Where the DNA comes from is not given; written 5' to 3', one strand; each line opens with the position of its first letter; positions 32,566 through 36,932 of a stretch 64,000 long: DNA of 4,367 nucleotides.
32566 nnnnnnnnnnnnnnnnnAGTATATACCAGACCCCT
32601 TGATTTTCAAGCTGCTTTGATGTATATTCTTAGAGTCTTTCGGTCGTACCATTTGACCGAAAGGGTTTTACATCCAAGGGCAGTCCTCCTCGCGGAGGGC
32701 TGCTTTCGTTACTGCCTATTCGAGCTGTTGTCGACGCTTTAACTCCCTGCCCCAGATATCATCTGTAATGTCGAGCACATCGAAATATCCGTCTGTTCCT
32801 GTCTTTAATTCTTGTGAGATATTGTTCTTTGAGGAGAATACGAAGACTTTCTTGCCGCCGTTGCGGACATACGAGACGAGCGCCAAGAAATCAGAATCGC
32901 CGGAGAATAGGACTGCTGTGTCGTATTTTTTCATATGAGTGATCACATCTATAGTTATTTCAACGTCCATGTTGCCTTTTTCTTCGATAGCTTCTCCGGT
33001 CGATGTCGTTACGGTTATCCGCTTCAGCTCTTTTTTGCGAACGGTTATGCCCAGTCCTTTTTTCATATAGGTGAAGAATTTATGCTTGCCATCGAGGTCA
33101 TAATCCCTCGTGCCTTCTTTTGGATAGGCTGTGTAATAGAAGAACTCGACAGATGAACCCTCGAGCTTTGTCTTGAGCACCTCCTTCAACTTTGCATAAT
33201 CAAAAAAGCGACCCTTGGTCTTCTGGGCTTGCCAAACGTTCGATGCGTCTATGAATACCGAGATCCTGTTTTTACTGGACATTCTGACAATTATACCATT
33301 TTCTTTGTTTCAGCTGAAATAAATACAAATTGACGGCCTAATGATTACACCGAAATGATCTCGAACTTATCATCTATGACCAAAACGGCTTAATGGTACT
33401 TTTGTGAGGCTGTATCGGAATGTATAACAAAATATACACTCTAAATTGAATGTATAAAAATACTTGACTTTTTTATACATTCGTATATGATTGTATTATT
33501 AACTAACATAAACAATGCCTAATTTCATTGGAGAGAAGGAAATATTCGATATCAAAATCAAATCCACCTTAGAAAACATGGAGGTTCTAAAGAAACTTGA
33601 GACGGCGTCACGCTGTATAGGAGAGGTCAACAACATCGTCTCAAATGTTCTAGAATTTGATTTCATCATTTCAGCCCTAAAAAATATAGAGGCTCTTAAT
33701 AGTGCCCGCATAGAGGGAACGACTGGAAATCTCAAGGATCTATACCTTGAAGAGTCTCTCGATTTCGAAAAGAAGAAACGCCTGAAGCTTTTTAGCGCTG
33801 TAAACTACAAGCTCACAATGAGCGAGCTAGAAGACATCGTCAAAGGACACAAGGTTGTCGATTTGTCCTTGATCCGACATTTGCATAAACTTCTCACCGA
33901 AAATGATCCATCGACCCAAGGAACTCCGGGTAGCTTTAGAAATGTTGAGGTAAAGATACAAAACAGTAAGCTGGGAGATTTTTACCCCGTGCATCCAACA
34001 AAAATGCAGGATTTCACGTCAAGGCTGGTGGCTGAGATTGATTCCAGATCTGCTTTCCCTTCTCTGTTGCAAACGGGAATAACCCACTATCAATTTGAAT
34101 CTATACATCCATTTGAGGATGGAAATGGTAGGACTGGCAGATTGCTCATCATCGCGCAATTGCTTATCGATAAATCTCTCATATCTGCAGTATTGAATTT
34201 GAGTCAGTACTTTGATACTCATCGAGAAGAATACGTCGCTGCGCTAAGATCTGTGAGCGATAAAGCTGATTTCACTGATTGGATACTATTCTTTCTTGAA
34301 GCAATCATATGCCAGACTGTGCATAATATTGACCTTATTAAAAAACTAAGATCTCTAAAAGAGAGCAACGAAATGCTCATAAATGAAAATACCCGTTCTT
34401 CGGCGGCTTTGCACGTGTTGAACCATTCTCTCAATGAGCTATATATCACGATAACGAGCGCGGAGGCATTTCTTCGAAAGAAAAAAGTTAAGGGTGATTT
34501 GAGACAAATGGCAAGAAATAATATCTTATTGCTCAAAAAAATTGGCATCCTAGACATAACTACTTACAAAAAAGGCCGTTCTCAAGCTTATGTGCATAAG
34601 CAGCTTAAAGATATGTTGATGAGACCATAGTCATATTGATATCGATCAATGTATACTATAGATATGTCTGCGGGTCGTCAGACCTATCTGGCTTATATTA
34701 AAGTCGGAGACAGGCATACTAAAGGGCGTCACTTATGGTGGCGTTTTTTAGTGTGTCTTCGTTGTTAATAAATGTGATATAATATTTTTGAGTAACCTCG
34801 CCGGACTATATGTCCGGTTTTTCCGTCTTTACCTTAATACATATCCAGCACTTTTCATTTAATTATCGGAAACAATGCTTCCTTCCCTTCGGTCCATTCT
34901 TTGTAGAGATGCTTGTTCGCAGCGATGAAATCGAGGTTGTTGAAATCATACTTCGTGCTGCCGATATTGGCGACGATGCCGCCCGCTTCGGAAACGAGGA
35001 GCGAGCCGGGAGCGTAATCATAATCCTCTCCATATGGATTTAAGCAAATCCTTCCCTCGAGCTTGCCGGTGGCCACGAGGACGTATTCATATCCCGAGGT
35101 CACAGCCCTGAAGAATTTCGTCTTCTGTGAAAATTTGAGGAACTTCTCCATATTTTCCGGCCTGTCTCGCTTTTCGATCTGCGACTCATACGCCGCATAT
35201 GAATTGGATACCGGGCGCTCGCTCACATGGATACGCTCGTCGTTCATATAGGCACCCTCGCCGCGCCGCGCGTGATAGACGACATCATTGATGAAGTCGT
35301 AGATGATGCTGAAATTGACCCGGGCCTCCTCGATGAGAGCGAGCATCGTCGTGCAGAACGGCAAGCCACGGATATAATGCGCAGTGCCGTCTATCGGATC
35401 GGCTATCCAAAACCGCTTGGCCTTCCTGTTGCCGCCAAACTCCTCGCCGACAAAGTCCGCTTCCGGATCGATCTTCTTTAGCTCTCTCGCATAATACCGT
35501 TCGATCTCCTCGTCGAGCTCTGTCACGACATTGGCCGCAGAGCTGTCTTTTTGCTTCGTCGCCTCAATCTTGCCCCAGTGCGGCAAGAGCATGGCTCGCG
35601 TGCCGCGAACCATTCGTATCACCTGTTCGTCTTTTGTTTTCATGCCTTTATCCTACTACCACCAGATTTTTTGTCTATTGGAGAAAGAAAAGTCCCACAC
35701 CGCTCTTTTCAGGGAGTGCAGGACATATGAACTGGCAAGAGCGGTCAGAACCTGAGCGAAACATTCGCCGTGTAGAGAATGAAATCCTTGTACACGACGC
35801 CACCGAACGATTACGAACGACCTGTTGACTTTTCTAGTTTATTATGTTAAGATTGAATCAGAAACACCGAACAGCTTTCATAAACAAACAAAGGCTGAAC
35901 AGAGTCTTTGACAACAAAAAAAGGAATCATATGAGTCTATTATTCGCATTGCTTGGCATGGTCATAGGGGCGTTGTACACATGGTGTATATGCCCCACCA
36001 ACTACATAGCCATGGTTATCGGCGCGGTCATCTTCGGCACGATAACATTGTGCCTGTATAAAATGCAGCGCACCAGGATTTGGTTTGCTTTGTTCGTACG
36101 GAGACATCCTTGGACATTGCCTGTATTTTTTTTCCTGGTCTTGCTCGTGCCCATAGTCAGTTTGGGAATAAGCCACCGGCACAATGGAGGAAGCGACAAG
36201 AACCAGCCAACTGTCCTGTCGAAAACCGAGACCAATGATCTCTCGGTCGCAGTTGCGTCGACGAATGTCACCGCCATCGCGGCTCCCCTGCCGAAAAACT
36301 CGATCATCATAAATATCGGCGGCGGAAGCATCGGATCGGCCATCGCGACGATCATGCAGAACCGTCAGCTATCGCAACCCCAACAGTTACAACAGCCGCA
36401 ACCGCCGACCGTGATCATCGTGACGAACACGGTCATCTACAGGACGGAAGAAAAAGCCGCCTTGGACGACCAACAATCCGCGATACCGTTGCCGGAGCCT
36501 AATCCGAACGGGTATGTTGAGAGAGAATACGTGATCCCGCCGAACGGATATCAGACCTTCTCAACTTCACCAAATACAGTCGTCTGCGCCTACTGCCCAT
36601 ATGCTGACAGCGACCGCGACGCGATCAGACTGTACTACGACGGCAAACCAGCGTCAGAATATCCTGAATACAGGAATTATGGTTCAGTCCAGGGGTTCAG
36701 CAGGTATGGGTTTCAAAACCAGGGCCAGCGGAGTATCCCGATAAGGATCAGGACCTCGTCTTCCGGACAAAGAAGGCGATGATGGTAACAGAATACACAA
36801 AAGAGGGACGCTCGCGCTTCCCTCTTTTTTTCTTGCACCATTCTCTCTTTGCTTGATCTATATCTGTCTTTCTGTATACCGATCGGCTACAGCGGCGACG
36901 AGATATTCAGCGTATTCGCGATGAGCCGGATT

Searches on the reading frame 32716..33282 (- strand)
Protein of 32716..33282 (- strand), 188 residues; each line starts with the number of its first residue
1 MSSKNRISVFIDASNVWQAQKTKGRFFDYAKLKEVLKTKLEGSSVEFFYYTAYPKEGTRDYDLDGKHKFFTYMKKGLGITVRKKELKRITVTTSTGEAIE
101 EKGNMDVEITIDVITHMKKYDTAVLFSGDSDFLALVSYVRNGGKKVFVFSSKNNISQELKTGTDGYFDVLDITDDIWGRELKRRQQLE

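Call 8: search_protein_families(library=pfam, proteins=[window:32716-33282:-], max_evalue=0.001)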
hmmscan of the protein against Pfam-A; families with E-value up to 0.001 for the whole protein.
window:32716-33282:- (188 aa): 1 family
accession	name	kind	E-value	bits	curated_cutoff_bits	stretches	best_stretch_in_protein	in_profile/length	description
PF01936.24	NYN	-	1.2e-24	87.9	24.2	1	6-168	1-143/145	NYN domain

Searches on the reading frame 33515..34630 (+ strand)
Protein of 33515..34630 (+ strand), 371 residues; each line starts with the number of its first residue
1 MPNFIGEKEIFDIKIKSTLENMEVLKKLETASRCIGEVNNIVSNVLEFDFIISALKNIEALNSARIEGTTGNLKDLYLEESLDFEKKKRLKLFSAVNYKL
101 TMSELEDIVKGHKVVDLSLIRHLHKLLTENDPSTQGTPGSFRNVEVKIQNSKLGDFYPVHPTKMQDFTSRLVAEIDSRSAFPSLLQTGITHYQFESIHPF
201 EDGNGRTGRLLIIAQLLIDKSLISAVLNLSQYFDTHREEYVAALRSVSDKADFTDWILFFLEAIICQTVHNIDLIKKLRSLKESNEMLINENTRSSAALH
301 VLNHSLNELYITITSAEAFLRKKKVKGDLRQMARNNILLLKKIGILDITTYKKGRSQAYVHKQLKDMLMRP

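Call 8: search_protein_families(library=pfam, proteins=[window:33515-34630:+], max_evalue=0.001)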
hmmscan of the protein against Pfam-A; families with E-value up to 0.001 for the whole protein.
window:33515-34630:+ (371 aa): 2 families
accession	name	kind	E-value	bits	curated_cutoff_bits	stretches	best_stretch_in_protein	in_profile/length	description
PF02661.23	Fic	-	1.4e-16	61.6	24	1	116-216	3-93/93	Fic/DOC family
PF13784.11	Fic_N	-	2.5e-09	37.5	26.7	1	25-101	1-76/82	Fic/DOC family N-terminal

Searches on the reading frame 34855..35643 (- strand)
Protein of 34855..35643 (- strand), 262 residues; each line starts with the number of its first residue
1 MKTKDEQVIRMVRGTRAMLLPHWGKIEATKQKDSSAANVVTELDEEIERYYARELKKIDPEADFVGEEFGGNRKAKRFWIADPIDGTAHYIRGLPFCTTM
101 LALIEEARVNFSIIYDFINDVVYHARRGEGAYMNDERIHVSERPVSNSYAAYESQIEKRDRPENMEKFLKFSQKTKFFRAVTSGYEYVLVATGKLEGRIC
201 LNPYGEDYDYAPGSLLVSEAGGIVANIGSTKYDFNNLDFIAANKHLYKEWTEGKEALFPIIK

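Call 8: search_protein_families(library=pfam, proteins=[window:34855-35643:-], max_evalue=0.001)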
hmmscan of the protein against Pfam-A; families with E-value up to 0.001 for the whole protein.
window:34855-35643:- (262 aa): 1 family
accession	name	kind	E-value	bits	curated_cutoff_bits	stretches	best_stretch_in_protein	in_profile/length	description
PF00459.30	Inositol_P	-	2.3e-47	162.2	27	1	14-248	15-259/271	Inositol monophosphatase family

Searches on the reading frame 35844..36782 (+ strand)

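Call 3: search_protein_families(library=pfam, proteins=[window:35844-36782:+], max_evalue=1)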
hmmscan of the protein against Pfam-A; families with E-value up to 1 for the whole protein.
window:35844-36782:+ (312 aa): 3 families
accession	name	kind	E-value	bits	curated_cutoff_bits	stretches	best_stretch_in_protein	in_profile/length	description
PF06239.17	ECSIT_N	-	0.038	13.7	25.9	1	51-93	103-144/181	Evolutionarily conserved signalling intermediate in Toll pathway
PF01694.28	Rhomboid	-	0.068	13.8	22.6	1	32-106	44-117/143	Rhomboid domain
PF19529.4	DUF6057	-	0.29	10.4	29.8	1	28-102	99-172/569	Family of unknown function (DUF6057)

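Call 59: search_protein_families(library=ncbifam, proteins=[window:35844-36782:+], max_evalue=0.001)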
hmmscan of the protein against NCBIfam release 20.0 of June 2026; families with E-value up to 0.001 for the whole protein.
window:35844-36782:+ (312 aa): 0 families
